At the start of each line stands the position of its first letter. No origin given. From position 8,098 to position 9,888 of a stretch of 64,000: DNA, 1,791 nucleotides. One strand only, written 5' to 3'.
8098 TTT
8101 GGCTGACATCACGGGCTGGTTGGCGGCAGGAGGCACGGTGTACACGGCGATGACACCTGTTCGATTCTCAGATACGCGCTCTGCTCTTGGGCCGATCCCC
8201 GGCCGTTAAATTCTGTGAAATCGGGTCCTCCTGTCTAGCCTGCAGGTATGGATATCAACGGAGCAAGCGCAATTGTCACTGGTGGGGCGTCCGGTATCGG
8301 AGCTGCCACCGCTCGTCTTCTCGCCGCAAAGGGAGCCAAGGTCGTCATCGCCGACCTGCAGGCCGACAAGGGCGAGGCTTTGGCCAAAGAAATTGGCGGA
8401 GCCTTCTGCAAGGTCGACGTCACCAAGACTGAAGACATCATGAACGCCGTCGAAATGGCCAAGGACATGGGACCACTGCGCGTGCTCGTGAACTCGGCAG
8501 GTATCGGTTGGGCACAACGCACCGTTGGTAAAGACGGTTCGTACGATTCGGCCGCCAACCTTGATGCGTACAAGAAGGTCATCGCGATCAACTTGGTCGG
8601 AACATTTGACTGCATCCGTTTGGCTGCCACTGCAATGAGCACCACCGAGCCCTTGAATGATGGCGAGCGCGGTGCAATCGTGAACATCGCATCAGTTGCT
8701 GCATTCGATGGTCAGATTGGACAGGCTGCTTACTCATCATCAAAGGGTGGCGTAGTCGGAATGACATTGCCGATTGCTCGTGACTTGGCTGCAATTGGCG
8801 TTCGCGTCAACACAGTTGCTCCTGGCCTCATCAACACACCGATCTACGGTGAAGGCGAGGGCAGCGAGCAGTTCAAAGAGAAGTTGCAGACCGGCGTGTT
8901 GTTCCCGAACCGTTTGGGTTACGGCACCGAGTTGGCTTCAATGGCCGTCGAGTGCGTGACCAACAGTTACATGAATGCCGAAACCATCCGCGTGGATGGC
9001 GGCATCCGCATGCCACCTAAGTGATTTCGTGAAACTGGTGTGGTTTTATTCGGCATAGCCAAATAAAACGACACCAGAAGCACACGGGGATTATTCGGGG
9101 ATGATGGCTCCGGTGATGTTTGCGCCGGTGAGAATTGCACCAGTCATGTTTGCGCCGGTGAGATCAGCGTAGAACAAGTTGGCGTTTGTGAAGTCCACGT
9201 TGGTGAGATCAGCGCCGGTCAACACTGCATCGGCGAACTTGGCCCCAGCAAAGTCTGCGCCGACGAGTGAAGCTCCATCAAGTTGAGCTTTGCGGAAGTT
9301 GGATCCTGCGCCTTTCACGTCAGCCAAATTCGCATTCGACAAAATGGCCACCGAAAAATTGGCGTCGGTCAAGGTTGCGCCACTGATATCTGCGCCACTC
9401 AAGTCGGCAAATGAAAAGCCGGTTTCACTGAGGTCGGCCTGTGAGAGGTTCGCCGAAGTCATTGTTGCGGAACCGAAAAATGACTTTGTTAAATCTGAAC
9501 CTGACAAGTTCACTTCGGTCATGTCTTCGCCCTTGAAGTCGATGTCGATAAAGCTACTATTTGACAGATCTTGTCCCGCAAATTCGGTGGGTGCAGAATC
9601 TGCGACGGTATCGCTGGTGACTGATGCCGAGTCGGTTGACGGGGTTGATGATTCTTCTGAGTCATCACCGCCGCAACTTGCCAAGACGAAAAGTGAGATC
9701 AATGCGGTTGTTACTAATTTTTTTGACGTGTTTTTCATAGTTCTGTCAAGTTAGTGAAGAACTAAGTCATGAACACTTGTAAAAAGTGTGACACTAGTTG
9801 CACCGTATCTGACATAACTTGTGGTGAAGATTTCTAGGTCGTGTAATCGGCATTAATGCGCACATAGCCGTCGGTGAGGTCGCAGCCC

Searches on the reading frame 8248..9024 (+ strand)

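Call 47: search_protein_families(library=pfam, proteins=[window:8248-9024:+])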
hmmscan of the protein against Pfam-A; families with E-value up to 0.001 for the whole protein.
window:8248-9024:+ (258 aa): 4 families
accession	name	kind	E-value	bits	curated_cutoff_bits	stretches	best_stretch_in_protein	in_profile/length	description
PF00106.31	adh_short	-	3e-47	161.1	26.6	1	8-200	3-187/195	short chain dehydrogenase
PF13561.12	adh_short_C2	-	1.5e-41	142.9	27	1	14-253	3-235/236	Enoyl-(Acyl carrier protein) reductase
PF08659.16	KR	-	1.6e-06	28.6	22.6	1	7-86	2-91/180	KR domain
PF01370.27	Epimerase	-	0.00015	21.7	20.9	1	9-70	2-62/240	NAD dependent epimerase/dehydratase family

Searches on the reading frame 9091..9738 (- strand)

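Call 47: search_protein_families(library=pfam, proteins=[window:9091-9738:-])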
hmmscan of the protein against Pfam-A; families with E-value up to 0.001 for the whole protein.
window:9091-9738:- (215 aa): 4 families
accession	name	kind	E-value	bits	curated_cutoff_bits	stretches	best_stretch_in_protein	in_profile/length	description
PF00805.28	Pentapeptide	-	6.6e-37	125.1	20.2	4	146-185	1-40/40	Pentapeptide repeats (8 copies)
PF13599.13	Pentapeptide_4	-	4.8e-20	71.8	38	3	147-211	2-66/78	Pentapeptide repeat region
PF13576.12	Pentapeptide_3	-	1.5e-15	57.6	27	2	148-188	1-44/48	Pentapeptide repeats (9 copies)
PF25296.1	Decapeptide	-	2.2e-06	27.9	45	1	71-136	5-70/74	Decapeptide repeat region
